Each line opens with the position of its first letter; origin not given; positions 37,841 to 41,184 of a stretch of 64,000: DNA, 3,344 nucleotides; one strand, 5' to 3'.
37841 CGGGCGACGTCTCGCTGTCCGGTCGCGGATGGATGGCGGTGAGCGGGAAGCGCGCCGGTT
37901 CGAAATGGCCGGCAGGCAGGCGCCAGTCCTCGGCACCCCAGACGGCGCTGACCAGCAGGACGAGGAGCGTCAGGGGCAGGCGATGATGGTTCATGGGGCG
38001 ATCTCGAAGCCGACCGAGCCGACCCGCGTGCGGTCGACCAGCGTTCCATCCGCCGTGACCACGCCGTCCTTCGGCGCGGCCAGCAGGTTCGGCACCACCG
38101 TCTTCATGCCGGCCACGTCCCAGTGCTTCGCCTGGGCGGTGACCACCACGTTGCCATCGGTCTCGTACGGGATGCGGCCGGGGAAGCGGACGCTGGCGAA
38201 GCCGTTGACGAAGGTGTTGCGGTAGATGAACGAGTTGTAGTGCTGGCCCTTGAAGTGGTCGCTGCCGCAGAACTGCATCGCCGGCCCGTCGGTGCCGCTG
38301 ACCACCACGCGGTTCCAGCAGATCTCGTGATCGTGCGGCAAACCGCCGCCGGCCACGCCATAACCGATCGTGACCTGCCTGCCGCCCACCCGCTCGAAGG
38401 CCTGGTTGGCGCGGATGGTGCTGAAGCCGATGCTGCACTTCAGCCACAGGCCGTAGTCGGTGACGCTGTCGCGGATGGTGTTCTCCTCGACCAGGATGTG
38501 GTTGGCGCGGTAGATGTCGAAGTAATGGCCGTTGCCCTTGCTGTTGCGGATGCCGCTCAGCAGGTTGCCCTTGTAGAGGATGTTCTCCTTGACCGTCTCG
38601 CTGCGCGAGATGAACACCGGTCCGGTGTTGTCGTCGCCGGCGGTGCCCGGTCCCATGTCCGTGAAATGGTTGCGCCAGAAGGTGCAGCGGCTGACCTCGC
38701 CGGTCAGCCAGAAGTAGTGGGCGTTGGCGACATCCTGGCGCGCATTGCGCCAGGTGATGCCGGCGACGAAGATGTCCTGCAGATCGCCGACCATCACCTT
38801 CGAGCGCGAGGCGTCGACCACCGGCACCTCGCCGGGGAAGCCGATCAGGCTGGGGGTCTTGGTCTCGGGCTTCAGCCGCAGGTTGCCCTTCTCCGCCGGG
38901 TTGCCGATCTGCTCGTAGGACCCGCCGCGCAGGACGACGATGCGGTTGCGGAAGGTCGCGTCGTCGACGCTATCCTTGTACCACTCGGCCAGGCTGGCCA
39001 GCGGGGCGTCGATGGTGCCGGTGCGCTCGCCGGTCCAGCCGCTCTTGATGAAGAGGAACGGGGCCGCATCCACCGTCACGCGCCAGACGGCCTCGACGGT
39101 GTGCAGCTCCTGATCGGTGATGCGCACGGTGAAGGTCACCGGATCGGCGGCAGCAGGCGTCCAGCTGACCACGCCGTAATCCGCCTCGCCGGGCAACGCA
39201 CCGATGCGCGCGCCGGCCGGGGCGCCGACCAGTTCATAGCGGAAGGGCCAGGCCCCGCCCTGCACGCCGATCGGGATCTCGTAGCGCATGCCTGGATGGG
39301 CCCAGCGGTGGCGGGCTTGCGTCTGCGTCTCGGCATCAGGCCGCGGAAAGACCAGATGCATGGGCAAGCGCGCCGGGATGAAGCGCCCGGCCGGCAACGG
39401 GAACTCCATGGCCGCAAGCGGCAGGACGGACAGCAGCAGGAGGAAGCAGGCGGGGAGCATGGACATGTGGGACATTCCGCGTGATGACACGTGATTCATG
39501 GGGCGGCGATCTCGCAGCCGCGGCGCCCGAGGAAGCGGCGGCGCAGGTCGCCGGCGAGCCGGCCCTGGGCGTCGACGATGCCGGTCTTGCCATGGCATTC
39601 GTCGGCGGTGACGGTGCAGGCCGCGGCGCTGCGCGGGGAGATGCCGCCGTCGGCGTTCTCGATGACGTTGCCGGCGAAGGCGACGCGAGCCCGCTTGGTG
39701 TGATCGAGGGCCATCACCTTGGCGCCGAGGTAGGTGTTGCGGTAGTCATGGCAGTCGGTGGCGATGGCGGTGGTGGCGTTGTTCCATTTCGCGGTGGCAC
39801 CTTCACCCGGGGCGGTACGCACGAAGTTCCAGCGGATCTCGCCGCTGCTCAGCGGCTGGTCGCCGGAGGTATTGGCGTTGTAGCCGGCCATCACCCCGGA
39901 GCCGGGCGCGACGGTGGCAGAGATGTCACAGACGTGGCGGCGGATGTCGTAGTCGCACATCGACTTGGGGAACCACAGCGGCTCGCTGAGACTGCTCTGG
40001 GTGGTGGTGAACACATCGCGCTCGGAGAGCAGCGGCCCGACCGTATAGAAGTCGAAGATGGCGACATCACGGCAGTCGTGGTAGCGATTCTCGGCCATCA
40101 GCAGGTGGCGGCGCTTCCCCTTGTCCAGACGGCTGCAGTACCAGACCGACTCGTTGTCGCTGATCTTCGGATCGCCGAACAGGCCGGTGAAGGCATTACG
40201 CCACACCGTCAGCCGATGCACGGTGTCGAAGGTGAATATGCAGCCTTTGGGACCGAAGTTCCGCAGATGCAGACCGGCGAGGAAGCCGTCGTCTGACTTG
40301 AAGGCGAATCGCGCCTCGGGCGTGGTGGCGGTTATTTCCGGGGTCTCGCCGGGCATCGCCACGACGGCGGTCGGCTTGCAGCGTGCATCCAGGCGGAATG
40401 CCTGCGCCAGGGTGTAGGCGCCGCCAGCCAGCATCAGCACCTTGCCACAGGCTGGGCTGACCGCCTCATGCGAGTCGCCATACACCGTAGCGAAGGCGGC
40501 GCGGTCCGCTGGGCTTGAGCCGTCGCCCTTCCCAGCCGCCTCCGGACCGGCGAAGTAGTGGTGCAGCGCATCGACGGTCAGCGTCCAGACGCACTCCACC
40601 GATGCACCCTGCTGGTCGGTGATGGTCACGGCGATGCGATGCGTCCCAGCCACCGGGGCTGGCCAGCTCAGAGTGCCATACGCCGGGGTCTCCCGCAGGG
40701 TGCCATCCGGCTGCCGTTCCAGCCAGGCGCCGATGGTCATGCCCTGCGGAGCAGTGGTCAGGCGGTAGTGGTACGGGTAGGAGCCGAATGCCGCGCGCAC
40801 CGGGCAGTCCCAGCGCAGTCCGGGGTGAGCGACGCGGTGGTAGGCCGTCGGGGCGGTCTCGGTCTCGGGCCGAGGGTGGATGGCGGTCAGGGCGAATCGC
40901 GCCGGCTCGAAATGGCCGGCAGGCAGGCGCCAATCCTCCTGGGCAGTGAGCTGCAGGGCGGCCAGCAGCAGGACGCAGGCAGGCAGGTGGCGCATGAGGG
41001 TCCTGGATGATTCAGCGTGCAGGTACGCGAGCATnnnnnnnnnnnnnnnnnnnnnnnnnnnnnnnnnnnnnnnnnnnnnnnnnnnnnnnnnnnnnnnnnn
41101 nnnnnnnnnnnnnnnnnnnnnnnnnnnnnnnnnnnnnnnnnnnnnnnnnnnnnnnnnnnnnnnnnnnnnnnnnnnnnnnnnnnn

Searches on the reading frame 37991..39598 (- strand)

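Call 25: search_protein_families(library=pfam, proteins=[window:37991-39598:-], max_evalue=0.001)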
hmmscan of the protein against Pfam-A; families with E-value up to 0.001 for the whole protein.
window:37991-39598:- (535 aa): 0 families

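Call 61: search_protein_families(library=pfam, proteins=[window:37991-39598:-], max_evalue=10)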
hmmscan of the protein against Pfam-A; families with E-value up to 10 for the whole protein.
window:37991-39598:- (535 aa): 1 family
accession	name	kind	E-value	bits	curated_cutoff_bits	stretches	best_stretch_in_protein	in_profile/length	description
PF05345.18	He_PIG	-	0.13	13.1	24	1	110-176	23-95/96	Putative Ig domain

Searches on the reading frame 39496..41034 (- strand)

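Call 25: search_protein_families(library=pfam, proteins=[window:39496-41034:-], max_evalue=0.001)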
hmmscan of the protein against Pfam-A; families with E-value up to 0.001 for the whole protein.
window:39496-41034:- (512 aa): 0 families

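Call 61: search_protein_families(library=pfam, proteins=[window:39496-41034:-], max_evalue=10)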
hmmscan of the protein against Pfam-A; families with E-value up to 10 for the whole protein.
window:39496-41034:- (512 aa): 2 families
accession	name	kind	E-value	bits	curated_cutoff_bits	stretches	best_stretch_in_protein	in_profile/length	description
PF05345.18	He_PIG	-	0.063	14.2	24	1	84-154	35-95/96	Putative Ig domain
PF06832.18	BiPBP_C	-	0.22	11.9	26.8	1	113-147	55-87/90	Penicillin-Binding Protein C-terminus Family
